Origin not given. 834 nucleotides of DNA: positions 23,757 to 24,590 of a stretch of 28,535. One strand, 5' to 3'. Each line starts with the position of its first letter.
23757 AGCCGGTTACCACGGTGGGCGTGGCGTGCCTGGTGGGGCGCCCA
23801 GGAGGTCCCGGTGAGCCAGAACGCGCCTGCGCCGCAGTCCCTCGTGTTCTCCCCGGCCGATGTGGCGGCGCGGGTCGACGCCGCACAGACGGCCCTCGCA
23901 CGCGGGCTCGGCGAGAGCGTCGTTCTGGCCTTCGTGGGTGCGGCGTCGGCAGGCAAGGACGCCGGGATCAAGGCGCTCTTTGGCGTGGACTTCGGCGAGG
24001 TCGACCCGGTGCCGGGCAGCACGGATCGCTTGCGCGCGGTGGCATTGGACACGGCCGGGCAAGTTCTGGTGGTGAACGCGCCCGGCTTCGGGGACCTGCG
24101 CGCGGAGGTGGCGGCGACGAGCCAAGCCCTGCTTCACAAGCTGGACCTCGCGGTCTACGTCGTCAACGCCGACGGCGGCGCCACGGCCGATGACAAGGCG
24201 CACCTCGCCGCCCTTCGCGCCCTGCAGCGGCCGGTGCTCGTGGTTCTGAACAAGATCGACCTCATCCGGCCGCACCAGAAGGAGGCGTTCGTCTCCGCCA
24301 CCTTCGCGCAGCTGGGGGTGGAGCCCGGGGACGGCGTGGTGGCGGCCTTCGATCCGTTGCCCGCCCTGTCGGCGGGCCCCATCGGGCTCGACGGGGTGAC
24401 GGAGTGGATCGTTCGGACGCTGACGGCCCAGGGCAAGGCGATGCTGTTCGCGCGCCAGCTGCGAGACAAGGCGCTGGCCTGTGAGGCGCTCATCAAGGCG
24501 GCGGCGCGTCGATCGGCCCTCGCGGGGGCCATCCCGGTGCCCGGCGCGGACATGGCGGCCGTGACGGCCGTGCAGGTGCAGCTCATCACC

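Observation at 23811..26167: Coupled pair of paralogous GTPases sharing a rewired Mg-binding site (G1 GKD, G3 NxPG)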

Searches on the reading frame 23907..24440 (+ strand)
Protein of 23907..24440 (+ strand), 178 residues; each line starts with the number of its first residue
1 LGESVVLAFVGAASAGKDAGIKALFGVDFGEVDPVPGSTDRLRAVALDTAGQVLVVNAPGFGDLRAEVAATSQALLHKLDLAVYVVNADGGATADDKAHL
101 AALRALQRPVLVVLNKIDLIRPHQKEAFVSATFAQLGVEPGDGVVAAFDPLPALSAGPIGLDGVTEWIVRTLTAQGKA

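Call 21: search_solved_structures(query=A2, max_evalue=0.001, show_alignments=3)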
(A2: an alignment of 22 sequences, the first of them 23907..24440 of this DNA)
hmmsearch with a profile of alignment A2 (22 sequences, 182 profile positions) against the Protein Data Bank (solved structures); distinct sequences matched with E-value up to 0.001: 117 (the best 60 are shown).
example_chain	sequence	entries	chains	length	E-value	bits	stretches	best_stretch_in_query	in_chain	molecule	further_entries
4dcs_A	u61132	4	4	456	1.8e-20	76.6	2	10-123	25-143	GTP-BINDING PROTEIN ENGA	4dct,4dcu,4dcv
2hjg_A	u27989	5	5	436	2.3e-20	76.3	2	10-123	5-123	GTP-binding protein engA | GTPase Der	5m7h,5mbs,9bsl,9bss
9bs0_W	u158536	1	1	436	7.5e-20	74.6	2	10-123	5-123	GTPase Der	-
1mky_A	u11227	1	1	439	7.9e-20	74.5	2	5-141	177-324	Probable GTP-binding protein engA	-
5dn8_A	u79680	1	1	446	2.3e-19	73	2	9-134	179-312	GTPase Der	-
3j8g_X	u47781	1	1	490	2.4e-17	66.5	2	10-128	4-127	GTPase Der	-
7c1o_A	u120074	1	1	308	1.3e-16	64.1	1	11-129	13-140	GTPase Era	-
3r9w_A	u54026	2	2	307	1.9e-16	63.6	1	11-129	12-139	GTPase Era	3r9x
3iev_A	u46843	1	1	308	1.9e-16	63.6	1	11-129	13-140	GTP-binding protein era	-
7am2_BU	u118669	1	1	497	8.3e-16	61.4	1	6-144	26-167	GTPase Der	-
6xrs_A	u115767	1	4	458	3.1e-15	59.6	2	10-120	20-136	GTPase Der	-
7aoi_XL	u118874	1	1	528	1.1e-12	51.3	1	6-135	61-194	GTP-binding protein, putative,mt-EngA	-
6yxx_EA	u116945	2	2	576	1.5e-12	50.9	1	6-135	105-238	mt-EngA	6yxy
3geh_A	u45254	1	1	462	7.9e-12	48.5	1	5-127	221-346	tRNA modification GTPase mnmE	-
9jkp_B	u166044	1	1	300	5.8e-11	45.6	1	11-134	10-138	GTPase Era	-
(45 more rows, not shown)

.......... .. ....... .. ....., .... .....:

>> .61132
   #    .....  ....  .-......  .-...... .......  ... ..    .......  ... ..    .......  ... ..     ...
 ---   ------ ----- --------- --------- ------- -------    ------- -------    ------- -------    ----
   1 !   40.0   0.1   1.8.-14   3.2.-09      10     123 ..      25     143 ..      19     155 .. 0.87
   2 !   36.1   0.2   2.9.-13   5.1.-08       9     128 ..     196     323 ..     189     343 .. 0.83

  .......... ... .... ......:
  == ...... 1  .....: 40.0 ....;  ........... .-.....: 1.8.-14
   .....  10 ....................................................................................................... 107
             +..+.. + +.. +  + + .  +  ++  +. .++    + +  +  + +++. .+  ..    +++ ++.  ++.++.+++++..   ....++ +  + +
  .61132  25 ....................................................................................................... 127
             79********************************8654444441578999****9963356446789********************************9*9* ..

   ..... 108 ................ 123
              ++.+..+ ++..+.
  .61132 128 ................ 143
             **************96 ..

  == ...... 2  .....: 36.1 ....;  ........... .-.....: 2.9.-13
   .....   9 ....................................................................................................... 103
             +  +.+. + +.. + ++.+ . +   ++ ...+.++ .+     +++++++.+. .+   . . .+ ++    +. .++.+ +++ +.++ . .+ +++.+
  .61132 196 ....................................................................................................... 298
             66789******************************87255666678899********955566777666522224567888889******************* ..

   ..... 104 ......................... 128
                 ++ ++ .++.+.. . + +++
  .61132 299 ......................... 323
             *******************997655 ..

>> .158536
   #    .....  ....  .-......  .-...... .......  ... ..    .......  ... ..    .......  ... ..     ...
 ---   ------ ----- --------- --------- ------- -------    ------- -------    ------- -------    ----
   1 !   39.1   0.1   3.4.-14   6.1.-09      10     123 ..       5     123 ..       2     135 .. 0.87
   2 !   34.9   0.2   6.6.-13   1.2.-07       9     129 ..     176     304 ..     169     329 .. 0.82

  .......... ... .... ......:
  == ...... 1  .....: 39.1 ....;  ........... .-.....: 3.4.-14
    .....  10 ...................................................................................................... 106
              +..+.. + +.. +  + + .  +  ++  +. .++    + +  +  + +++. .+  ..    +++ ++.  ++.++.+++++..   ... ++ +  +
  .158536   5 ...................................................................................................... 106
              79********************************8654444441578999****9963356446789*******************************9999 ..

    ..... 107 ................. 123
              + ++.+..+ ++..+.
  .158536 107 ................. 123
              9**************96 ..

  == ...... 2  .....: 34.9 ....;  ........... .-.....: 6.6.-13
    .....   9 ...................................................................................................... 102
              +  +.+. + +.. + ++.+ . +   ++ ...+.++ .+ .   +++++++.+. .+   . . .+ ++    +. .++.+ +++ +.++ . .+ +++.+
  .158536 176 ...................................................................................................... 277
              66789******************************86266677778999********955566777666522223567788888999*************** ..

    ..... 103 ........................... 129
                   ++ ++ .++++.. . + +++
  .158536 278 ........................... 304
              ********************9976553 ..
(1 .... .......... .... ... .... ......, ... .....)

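Call 25: search_protein_representatives(alignment_id=A2)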
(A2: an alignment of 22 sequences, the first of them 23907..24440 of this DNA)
Query: 22 sequences, 182 profile positions. Proteins with E-value up to 0.001 (for the whole library): 14011; up to 1e-10: 2073; up to 1e-30: 68. The best 150 are listed.
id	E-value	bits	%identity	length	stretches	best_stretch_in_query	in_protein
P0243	5.7e-75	267.3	-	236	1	1-182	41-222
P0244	1.9e-74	265.6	-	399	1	1-182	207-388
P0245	5.5e-74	264.1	-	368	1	1-181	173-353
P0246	1.1e-72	259.9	-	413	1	1-182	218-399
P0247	1.7e-72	259.3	-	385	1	1-181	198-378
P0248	9.1e-72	256.9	-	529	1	1-181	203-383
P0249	1.1e-71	256.7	-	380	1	4-181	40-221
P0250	5.9e-71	254.2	-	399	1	1-182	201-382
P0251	1.3e-70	253.1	-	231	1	7-182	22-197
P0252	6.7e-70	250.8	-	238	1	4-172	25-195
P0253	6.9e-69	247.5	-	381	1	1-181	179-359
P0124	7.2e-69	247.4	-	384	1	1-182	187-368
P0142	2.9e-68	245.5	-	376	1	1-182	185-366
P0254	6.0e-68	244.4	-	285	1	1-182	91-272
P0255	5.2e-66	238.1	-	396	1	1-181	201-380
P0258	7.6e-60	218.0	-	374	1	2-182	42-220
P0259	1.9e-59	216.7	-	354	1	2-182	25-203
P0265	1.8e-55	203.8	-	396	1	2-182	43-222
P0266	1.1e-54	201.2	-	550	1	3-182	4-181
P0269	4.2e-50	186.3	-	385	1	3-182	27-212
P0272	1.4e-49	184.6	-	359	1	5-181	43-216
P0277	6.2e-45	169.4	-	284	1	9-181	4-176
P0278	8.9e-45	168.9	-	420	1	1-181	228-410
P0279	8.4e-44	165.8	-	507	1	7-181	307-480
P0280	7.9e-43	162.6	-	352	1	6-181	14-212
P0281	1.1e-42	162.1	-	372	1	3-181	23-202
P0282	1.7e-42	161.5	-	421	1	1-182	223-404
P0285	8.5e-42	159.2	-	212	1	6-176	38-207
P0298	2.1e-34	135.1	-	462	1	10-178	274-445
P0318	4.0e-28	114.7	-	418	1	10-176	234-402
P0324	3.5e-26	108.3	-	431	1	8-155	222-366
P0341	1.0e-22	97.0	-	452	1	7-155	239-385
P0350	7.4e-22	94.2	-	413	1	9-155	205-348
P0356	1.4e-21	93.4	-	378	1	10-155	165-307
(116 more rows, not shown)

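Call 28: search_protein_families(library=pfam, proteins=[P0258, P0259, P0266, P0269, P0272, P0280, P0278, P0282, P0298, P0281], max_evalue=0.001)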
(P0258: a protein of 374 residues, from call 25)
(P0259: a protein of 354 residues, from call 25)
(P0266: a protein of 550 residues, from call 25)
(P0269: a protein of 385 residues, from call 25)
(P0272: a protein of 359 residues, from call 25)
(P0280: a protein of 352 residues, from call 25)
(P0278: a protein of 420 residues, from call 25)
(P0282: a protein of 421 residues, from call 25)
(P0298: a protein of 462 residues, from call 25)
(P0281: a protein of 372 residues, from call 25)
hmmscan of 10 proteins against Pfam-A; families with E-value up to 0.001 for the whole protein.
P0258 (374 aa): 5 families
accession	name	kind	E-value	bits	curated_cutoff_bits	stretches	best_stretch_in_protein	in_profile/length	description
PF01926.29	MMR_HSR1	-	1.1e-09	38.8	21.9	1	52-158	3-113/113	50S ribosome-binding GTPase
PF05128.17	DUF697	-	1.2e-07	32.1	27.7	1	237-367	25-157/162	Domain of unknown function (DUF697)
PF00009.33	GTP_EFTU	-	2.2e-05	24.6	26.5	1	94-196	70-151/188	Elongation factor Tu GTP binding domain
PF03193.22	RsgA_GTPase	-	2.3e-05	24.8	30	0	35-106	94-171/174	RsgA GTPase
PF04670.18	Gtr1_RagA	-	6e-05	23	22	1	54-178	5-140/232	Gtr1/RagA G protein conserved region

P0259 (354 aa): 7 families
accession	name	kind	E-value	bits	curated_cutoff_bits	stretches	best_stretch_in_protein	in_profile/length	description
PF01926.29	MMR_HSR1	-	9.4e-12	45.5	21.9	1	34-141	2-113/113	50S ribosome-binding GTPase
PF00009.33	GTP_EFTU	-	8.3e-11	42.2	26.5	1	74-197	67-186/188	Elongation factor Tu GTP binding domain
PF00350.29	Dynamin_N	-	1.1e-06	29.2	27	1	73-141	98-167/168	Dynamin family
PF03193.22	RsgA_GTPase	-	6.1e-06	26.6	30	0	16-89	92-171/174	RsgA GTPase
PF02421.24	FeoB_N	-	7.6e-06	26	27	1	34-164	3-137/156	Ferrous iron transport protein B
PF04670.18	Gtr1_RagA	-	3.4e-05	23.8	22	1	37-166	5-145/232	Gtr1/RagA G protein conserved region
PF04548.22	AIG1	-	6.7e-05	22.7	27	1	61-211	34-199/212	AIG1 family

P0266 (550 aa): 8 families
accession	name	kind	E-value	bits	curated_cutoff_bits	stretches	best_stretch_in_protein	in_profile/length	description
PF00009.33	GTP_EFTU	-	3.9e-12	46.6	26.5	1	42-171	54-151/188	Elongation factor Tu GTP binding domain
PF01926.29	MMR_HSR1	-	2.8e-11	44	21.9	1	12-119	2-113/113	50S ribosome-binding GTPase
PF12796.13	Ank_2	-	1.7e-10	41.8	27.3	2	431-531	5-85/90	Ankyrin repeats (3 copies)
PF00023.36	Ank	-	4.1e-10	39.8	21.1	0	470-495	3-28/33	Ankyrin repeat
PF13637.12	Ank_4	-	7.8e-08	32.9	22.7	0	431-489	5-50/50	Ankyrin repeats (many copies)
PF02421.24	FeoB_N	-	4.2e-07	30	27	1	12-141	3-136/156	Ferrous iron transport protein B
PF13606.12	Ank_3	-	9.9e-07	29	22.3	0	470-494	3-27/30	Ankyrin repeat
PF00350.29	Dynamin_N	-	6e-06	26.8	27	0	49-119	96-167/168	Dynamin family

P0269 (385 aa): 5 families
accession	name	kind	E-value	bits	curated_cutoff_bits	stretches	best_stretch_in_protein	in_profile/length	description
PF01926.29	MMR_HSR1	-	3.4e-11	43.7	21.9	1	36-144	3-113/113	50S ribosome-binding GTPase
PF00350.29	Dynamin_N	-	1e-07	32.6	27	1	77-145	99-168/168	Dynamin family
PF00009.33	GTP_EFTU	-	4.5e-06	26.8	26.5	1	55-157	44-144/188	Elongation factor Tu GTP binding domain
PF02421.24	FeoB_N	-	0.0002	21.3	27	1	35-149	3-119/156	Ferrous iron transport protein B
PF05128.17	DUF697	-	0.00033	20.9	27.7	1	235-339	30-140/162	Domain of unknown function (DUF697)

P0272 (359 aa): 8 families
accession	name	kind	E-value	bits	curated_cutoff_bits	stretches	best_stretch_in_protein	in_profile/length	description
PF12796.13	Ank_2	-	3.2e-20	72.9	27.3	1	239-327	4-89/90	Ankyrin repeats (3 copies)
PF00023.36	Ank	-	1.2e-18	66.6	21.1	2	299-328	3-32/33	Ankyrin repeat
PF13637.12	Ank_4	-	2.3e-15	56.8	22.7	2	239-285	4-50/50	Ankyrin repeats (many copies)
PF01926.29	MMR_HSR1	-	4.1e-12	46.7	21.9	1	50-156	3-113/113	50S ribosome-binding GTPase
PF13857.12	Ank_5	-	5.7e-12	46.1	27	1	284-338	1-56/56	Ankyrin repeats (many copies)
PF13606.12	Ank_3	-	6.8e-12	44.8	22.3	0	265-293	2-30/30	Ankyrin repeat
PF00009.33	GTP_EFTU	-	5.6e-08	33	26.5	1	81-207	59-151/188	Elongation factor Tu GTP binding domain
PF00350.29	Dynamin_N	-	6.3e-05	23.5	27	1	90-156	100-167/168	Dynamin family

P0280 (352 aa): 5 families
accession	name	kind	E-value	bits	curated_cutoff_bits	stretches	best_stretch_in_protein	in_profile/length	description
PF00076.28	RRM_1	-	3.8e-22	78.4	20.7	1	277-346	1-69/70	RNA recognition motif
PF01926.29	MMR_HSR1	-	5.4e-11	43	21.9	1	19-126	2-113/113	50S ribosome-binding GTPase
PF00009.33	GTP_EFTU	-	3e-07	30.6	26.5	1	53-144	61-145/188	Elongation factor Tu GTP binding domain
PF00350.29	Dynamin_N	-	5.8e-07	30.1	27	0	61-124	101-165/168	Dynamin family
PF03193.22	RsgA_GTPase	-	0.00026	21.3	30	0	50-75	147-172/174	RsgA GTPase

P0278 (420 aa): 4 families
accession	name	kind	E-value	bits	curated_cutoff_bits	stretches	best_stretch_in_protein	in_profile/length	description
PF01926.29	MMR_HSR1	-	1e-09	38.9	21.9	1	238-347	2-113/113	50S ribosome-binding GTPase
PF00009.33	GTP_EFTU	-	1.8e-06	28.1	26.5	1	284-368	71-150/188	Elongation factor Tu GTP binding domain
PF02421.24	FeoB_N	-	0.00041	20.3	27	1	237-356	2-123/156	Ferrous iron transport protein B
PF00350.29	Dynamin_N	-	0.00057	20.4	27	0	283-347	102-167/168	Dynamin family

P0282 (421 aa): 2 families
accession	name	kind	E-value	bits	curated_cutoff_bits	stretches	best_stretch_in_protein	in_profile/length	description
PF01926.29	MMR_HSR1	-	1.1e-08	35.6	21.9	1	232-341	1-113/113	50S ribosome-binding GTPase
PF02421.24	FeoB_N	-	9.7e-06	25.6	27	1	232-362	2-135/156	Ferrous iron transport protein B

P0298 (462 aa): 2 families
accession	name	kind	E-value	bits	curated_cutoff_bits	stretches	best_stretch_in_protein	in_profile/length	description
PF00009.33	GTP_EFTU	-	1.9e-07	31.3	26.5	1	305-403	54-146/188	Elongation factor Tu GTP binding domain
PF01926.29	MMR_HSR1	-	1.9e-05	25.2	21.9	1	275-372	2-99/113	50S ribosome-binding GTPase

P0281 (372 aa): 4 families
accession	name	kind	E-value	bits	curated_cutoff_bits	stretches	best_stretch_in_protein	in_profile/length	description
PF05128.17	DUF697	-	7e-11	42.6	27.7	1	204-344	9-152/162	Domain of unknown function (DUF697)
PF01926.29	MMR_HSR1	-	5.7e-10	39.8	21.9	1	31-140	2-113/113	50S ribosome-binding GTPase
PF00009.33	GTP_EFTU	-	3.4e-08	33.8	26.5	1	97-194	87-183/188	Elongation factor Tu GTP binding domain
PF02421.24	FeoB_N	-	9.9e-06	25.6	27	1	31-148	3-122/156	Ferrous iron transport protein B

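Call 51: find_homologous_proteins(query=P0278)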
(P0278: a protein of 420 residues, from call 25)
Query P0278 (420 aa): 216 proteins with E <= 0.001 among 8000 candidates; the best 120 are listed.
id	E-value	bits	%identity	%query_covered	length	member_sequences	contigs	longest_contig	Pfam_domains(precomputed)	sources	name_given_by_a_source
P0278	1.3e-279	945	100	100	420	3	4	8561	PF01926.30,PF00009.34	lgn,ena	-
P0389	1.5e-236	803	87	99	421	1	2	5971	PF01926.30,PF00009.34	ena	-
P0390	1.8e-164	566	61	100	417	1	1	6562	PF01926.30,PF00009.34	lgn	-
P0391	1.1e-161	557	59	99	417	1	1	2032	PF01926.30,PF00009.34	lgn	-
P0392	3.7e-139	483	55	99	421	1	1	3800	PF01926.30,PF00009.34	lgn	-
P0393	5.8e-138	479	55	98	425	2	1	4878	PF01926.30,PF00009.34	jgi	jgi:uncharacterized protein YaaW (UPF0174 family)/signal recognition particle receptor subunit beta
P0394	1.4e-137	477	54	97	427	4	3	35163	PF01926.30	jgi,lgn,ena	-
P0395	3.3e-137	476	52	98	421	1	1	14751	PF01926.30,PF00009.34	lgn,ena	-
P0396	7.0e-137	475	53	97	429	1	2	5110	PF01926.30,PF00009.34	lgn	-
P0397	1.2e-135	471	52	98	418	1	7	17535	PF01926.30,PF00009.34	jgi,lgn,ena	-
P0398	3.6e-134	466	52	97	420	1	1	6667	PF01926.30,PF00009.34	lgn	-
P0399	2.9e-133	463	53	97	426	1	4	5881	PF01926.30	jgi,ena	-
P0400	3.0e-133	463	54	97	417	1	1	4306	PF01926.30,PF00009.34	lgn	-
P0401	1.5e-132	461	52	99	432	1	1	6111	PF01926.30,PF00009.34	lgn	-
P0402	9.7e-132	458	52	99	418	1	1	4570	PF01926.30,PF00009.34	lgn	-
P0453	9.8e-119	415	48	96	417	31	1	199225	PF01926.30,PF00350.30,PF00009.34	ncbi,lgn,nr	ncbi:TPA: 50S ribosome-binding GTPase [Vibrio parahaemolyticus]|nr:50S ribosome-binding GTPase [Vibr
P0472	6.7e-116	406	47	97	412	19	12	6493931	PF01926.30,PF00009.34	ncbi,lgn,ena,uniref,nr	ncbi:50S ribosome-binding GTPase [Pseudomonas sp. B21-028]|uniref:GTPase n=1 Tax=Pseudomonas TaxID=2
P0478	3.7e-115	404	48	98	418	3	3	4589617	PF01926.30,PF00009.34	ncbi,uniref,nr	ncbi:GTPase [Shewanella xiamenensis]|uniref:GTPase n=1 Tax=Shewanella xiamenensis TaxID=332186 RepID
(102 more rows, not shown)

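Call 52: find_encoding_contigs(protein=P0472, flank=6000, max_places=3)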
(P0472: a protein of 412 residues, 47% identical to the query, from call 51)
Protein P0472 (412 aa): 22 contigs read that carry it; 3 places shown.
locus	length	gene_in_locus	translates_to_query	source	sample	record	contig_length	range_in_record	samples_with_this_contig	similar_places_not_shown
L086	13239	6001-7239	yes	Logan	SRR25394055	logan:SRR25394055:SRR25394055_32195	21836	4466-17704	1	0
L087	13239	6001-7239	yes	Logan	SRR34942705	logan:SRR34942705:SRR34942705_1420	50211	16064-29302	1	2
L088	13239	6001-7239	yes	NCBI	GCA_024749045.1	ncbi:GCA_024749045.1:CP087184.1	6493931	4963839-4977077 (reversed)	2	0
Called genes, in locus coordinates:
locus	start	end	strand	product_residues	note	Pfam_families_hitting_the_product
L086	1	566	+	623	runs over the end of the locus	-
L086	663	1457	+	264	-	PF01936:NYN, PF12872:OST-HTH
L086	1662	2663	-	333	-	PF04471:Mrr_cat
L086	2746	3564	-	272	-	-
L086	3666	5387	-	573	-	PF00158:Sigma54_activat, PF00004:AAA, PF07728:AAA_5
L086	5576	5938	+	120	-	-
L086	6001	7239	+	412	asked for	PF00009:GTP_EFTU (weak), PF01926:MMR_HSR1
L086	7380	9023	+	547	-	PF02867:Ribonuc_red_lgC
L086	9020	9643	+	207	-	-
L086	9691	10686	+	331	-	PF05049:IIGP, PF01926:MMR_HSR1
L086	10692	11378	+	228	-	PF04548:AIG1 (weak), PF01926:MMR_HSR1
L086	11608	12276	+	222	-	PF00023:Ank (faint), PF13606:Ank_3 (faint), PF13857:Ank_5 (faint), PF13637:Ank_4 (faint), PF12796:Ank_2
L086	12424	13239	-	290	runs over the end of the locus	PF26109:WHD_BrxR, PF13280:WYL, PF26107:BrxR_CTD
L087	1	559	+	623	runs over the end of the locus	-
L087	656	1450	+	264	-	PF01936:NYN, PF12872:OST-HTH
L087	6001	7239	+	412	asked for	PF00009:GTP_EFTU (weak), PF01926:MMR_HSR1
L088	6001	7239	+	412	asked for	PF00009:GTP_EFTU (weak), PF01926:MMR_HSR1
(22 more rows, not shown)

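Call 53: search_protein_families(library=padloc, proteins=[P0278, P0472, P0258, P0281], max_evalue=0.01)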
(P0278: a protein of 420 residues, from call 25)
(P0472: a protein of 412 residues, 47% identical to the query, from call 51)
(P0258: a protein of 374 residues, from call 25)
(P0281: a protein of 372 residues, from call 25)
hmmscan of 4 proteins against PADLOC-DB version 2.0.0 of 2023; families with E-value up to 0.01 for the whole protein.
P0278 (420 aa): 4 families
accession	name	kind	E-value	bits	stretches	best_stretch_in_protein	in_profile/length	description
PDLC04111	JukA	-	3.9e-45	152.3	1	28-230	37-236/250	-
PDLC04113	JukA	-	6.5e-41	138.5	1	51-232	60-238/245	-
PDLC04112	JukA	-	1.1e-17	62.6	1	51-230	61-216/234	-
PDLC03841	LeoBC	-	3.4e-05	21.2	0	238-367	80-216/601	-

P0472 (412 aa): 4 families
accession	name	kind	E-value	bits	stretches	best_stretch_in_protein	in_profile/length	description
PDLC04111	JukA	-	1.2e-42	144.1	1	41-232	48-238/250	-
PDLC04113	JukA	-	4.8e-36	122.6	1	47-234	57-240/245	-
PDLC04112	JukA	-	1.3e-14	52.5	1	56-230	68-216/234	-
PDLC03841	LeoBC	-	0.001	16.3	1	226-368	68-211/601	-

P0258 (374 aa): 3 families
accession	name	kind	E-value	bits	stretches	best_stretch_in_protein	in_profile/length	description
PDLC03839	LeoA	-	2.1e-12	45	1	32-161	43-175/559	-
PDLC03841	LeoBC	-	0.00057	17.1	1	47-175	76-207/601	-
PDLC04988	PDC-S29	-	0.0077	13.8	0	259-302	91-134/220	-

P0281 (372 aa): 2 families
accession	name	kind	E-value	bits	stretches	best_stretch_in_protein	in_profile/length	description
PDLC03839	LeoA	-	5.6e-12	43.5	1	6-173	41-217/559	-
PDLC03841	LeoBC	-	2.5e-06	24.9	1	10-175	56-239/601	-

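Call 65: search_protein_families(library=padloc, proteins=[P0324, P0341, P0350, P0356, P0279, P0298, P0318, P0285, P0265, P0277], max_evalue=0.01)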
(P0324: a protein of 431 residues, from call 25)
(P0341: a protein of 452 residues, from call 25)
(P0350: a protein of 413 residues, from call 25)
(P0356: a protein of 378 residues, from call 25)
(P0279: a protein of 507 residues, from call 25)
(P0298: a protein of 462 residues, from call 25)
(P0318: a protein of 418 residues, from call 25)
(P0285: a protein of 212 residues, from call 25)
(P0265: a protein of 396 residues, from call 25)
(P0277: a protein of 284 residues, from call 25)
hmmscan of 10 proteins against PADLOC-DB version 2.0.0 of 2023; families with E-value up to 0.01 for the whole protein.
P0324 (431 aa): 6 families
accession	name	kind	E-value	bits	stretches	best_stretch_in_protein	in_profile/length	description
PDLC03839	LeoA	-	2.6e-16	57.8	1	209-347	44-187/559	-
PDLC03841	LeoBC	-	6.7e-14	49.9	1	223-350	78-209/601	-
PDLC04111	JukA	-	1.1e-07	29.7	1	47-132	62-143/250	-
PDLC03840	LeoA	-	1.5e-07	28.9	1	203-292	35-134/577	-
PDLC04113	JukA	-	1.7e-06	25.8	1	57-171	76-191/245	-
PDLC04112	JukA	-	7.7e-05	20.5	1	45-106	65-125/234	-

P0341 (452 aa): 3 families
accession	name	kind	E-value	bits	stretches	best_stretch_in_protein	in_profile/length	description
PDLC03841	LeoBC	-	2.9e-17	61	2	239-367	76-198/601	-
PDLC03839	LeoA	-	1.6e-16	58.5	1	237-367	53-189/559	-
PDLC03840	LeoA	-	2.1e-05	21.8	1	235-367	48-197/577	-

P0350 (413 aa): 4 families
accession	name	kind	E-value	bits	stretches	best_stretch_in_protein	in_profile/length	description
PDLC03839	LeoA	-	3.8e-17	60.6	1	199-328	52-186/559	-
PDLC03841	LeoBC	-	7.3e-17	59.7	1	186-323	59-194/601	-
PDLC04111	JukA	-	0.00037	18.1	1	10-110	15-127/250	-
PDLC04113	JukA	-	0.0041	14.8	0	53-109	73-130/245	-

P0356 (378 aa): 3 families
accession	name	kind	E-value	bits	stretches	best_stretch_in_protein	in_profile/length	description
PDLC03839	LeoA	-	6.3e-18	63.2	1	164-292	58-198/559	-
PDLC03841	LeoBC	-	2.6e-11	41.3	1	164-284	78-198/601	-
PDLC03840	LeoA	-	2.6e-07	28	1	162-235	52-129/577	-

P0279 (507 aa): 5 families
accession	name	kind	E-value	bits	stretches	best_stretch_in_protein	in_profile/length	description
PDLC04783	PDC-M72A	-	1.7e-46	157.2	2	48-206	195-353/392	-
PDLC02908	Ankyrin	-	1.9e-16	57.5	3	146-253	733-840/880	-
PDLC02203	MzaA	-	7.2e-12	42.4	1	118-192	12-87/683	-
PDLC03839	LeoA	-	1.2e-08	32.6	1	307-405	56-156/559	-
PDLC03841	LeoBC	-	0.00051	17.3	1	307-437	76-201/601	-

P0298 (462 aa): 4 families
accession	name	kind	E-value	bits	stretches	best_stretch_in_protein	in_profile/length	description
PDLC04111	JukA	-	2.1e-29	100.8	2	118-268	91-237/250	-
PDLC04113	JukA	-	1.2e-27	95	2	131-265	106-234/245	-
PDLC04112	JukA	-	4.3e-08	31.1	1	64-268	64-217/234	-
PDLC03839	LeoA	-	0.001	16.2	1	266-367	51-154/559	-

P0318 (418 aa): 5 families
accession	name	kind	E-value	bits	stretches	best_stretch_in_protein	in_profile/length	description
PDLC04111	JukA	-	1.4e-17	62.1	2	151-228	156-237/250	-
PDLC04113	JukA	-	6.7e-14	50.1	2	135-225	146-234/245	-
PDLC04112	JukA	-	3.5e-08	31.4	1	58-227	59-216/234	-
PDLC03839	LeoA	-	1.7e-06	25.4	1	228-355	53-183/559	-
PDLC03841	LeoBC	-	7e-06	23.4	1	232-347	77-190/601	-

P0285 (212 aa): 2 families
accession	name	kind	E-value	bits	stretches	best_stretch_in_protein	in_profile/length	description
PDLC03839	LeoA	-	0.00056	17.1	1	15-160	24-180/559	-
PDLC03841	LeoBC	-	0.0017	15.6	1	5-172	43-210/601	-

P0265 (396 aa): 3 families
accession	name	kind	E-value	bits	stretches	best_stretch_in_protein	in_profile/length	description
PDLC03839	LeoA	-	1.7e-07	28.7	1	35-181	45-199/559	-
PDLC03841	LeoBC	-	2.7e-05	21.5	1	31-180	52-210/601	-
PDLC04988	PDC-S29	-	0.00098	16.7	1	260-306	90-136/220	-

P0277 (284 aa): 1 family
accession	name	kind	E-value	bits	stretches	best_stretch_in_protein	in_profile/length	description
PDLC03839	LeoA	-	0.001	16.3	1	4-121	58-179/559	-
